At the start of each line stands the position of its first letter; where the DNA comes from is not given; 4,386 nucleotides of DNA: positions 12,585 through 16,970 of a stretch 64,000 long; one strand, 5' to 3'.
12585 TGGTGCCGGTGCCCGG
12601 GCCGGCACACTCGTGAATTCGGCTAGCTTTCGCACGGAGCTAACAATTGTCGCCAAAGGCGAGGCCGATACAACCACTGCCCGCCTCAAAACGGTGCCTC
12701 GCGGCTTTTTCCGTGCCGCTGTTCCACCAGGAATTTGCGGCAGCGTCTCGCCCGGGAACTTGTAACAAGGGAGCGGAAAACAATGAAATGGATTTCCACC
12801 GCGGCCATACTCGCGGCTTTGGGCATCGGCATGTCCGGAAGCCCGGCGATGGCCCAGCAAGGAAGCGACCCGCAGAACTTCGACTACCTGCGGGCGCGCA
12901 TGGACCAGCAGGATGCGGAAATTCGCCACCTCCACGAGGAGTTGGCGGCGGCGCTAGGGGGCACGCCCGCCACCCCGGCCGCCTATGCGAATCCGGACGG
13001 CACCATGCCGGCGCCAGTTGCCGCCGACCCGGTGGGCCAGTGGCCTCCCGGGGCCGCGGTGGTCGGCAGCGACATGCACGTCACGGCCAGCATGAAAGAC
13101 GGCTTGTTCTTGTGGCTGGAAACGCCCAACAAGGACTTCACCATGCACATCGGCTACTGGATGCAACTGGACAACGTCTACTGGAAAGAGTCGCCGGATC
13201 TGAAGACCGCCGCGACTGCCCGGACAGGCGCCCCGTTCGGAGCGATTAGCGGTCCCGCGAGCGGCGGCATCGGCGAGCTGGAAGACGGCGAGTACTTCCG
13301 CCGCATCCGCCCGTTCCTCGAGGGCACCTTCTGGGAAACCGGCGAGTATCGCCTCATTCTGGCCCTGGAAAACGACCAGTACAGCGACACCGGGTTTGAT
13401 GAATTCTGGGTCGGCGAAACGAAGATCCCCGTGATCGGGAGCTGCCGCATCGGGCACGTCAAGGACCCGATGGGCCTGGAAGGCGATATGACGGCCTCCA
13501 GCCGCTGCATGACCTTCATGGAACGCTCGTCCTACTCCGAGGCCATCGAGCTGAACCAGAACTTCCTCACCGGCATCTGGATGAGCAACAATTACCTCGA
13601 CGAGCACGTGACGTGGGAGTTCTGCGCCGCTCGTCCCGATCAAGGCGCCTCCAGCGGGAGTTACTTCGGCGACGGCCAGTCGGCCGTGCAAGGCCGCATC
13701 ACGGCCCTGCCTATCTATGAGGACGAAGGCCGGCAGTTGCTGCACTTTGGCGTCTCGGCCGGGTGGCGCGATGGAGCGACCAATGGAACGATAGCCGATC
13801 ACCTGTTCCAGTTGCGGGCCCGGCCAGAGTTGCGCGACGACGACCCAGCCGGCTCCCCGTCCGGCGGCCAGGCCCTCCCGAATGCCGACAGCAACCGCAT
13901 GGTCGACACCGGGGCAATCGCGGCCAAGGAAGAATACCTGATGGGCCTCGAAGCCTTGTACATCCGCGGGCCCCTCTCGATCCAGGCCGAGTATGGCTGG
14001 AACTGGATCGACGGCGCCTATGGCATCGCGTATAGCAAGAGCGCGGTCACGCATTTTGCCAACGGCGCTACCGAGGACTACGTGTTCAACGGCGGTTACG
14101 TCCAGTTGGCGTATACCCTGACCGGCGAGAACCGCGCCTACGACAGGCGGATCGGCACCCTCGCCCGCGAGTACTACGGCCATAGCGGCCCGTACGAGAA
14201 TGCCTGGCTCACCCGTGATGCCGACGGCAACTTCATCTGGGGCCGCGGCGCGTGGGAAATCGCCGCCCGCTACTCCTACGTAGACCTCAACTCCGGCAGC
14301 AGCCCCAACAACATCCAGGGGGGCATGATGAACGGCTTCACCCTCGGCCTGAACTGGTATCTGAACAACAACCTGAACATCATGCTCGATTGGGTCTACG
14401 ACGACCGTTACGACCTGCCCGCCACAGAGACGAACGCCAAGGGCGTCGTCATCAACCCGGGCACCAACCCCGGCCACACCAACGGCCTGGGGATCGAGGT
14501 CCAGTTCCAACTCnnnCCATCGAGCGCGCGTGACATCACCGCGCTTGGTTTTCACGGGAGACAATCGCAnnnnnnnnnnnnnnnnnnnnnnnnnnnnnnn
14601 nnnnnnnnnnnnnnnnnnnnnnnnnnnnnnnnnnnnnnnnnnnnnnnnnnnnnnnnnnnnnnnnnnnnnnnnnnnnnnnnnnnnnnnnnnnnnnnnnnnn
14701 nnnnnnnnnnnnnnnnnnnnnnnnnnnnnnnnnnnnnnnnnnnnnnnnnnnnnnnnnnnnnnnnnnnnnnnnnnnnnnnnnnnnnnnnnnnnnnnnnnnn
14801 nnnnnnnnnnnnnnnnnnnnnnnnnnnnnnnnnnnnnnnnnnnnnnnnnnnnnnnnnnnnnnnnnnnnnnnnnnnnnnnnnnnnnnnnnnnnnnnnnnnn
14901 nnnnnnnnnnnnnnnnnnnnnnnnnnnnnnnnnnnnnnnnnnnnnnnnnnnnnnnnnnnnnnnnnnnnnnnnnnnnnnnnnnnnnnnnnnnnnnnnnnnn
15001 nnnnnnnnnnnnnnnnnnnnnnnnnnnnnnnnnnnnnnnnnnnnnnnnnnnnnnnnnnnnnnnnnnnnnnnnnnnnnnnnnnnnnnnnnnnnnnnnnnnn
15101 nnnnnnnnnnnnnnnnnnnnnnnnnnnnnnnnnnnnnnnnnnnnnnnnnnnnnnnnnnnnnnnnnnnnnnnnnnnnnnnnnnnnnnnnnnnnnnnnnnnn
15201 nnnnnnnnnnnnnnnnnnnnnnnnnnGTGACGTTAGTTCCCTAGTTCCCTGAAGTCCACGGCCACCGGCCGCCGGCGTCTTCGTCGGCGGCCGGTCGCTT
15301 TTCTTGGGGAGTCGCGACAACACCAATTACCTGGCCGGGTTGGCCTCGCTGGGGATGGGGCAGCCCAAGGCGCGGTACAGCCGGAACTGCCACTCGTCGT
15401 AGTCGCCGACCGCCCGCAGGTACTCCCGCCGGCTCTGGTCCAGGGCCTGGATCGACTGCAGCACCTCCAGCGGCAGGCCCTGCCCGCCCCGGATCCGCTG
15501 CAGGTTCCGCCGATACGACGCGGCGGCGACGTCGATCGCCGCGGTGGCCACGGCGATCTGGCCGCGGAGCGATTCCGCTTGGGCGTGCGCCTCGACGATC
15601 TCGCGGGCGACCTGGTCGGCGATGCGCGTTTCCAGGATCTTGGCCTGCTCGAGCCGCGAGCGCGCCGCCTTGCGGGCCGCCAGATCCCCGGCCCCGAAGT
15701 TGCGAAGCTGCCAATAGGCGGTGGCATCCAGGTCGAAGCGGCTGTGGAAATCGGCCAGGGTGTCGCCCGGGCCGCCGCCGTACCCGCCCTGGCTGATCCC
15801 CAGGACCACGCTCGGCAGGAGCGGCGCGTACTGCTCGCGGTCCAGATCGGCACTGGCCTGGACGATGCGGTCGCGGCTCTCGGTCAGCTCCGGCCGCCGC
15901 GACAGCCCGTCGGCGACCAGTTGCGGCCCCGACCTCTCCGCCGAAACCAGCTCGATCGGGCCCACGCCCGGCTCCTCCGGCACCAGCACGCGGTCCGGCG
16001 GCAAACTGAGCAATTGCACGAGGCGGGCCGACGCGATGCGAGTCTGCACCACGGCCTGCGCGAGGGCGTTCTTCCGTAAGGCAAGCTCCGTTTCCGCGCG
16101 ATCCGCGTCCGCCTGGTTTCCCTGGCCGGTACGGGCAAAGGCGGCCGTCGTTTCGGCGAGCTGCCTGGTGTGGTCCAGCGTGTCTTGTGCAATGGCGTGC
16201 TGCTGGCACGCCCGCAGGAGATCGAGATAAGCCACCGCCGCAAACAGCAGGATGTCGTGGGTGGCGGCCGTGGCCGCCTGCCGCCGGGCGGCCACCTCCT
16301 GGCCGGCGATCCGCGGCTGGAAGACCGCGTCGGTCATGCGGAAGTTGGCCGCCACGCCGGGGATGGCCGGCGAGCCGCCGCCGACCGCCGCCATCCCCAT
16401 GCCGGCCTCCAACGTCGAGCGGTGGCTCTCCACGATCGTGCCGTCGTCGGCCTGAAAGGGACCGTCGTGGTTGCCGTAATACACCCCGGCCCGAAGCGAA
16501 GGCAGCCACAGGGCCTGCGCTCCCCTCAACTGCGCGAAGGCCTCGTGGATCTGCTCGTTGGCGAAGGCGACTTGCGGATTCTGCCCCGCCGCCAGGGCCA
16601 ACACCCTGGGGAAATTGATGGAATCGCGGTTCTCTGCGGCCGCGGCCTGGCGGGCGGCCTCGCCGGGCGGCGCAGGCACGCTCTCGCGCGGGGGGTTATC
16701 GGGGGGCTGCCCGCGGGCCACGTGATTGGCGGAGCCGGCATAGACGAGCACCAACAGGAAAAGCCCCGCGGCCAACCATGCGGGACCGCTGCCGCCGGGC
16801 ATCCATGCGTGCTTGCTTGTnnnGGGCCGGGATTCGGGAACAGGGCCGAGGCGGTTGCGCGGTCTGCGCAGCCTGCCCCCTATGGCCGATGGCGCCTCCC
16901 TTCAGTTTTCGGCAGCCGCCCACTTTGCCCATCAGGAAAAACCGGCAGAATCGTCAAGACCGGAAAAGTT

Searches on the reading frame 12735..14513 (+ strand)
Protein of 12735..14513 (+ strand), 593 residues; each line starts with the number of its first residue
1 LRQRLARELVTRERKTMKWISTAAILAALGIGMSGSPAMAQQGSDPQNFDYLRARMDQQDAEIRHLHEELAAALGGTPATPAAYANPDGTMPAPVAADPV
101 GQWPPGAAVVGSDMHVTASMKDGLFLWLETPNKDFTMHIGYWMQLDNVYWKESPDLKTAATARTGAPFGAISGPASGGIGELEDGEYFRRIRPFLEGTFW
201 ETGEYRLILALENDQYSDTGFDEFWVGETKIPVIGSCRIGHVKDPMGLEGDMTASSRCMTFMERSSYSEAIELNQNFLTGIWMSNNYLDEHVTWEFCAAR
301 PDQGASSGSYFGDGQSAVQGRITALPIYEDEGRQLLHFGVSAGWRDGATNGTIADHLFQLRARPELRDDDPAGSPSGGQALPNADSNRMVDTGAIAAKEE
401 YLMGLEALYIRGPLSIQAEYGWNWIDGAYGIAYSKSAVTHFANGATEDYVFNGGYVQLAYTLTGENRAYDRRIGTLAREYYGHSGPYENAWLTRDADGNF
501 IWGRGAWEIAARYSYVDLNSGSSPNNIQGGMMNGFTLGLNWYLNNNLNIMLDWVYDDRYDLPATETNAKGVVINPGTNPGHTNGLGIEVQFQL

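Call 73: search_protein_families(library=pfam, proteins=[window:12735-14513:+], max_evalue=0.0001)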
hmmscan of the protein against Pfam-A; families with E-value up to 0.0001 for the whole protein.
window:12735-14513:+ (593 aa): 1 family
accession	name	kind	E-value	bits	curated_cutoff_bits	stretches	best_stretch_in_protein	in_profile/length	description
PF07396.17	Porin_O_P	-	1.8e-33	116.7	20.9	1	185-560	27-348/370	Phosphate-selective porin O and P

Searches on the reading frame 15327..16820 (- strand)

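Call 73: search_protein_families(library=pfam, proteins=[window:15327-16820:-], max_evalue=0.0001)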
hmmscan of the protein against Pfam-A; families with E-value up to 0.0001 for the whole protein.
window:15327-16820:- (497 aa): 1 family
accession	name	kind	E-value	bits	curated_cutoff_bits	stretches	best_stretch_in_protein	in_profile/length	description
PF02321.23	OEP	-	2.6e-25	89.8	22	2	300-486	3-187/187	Outer membrane efflux protein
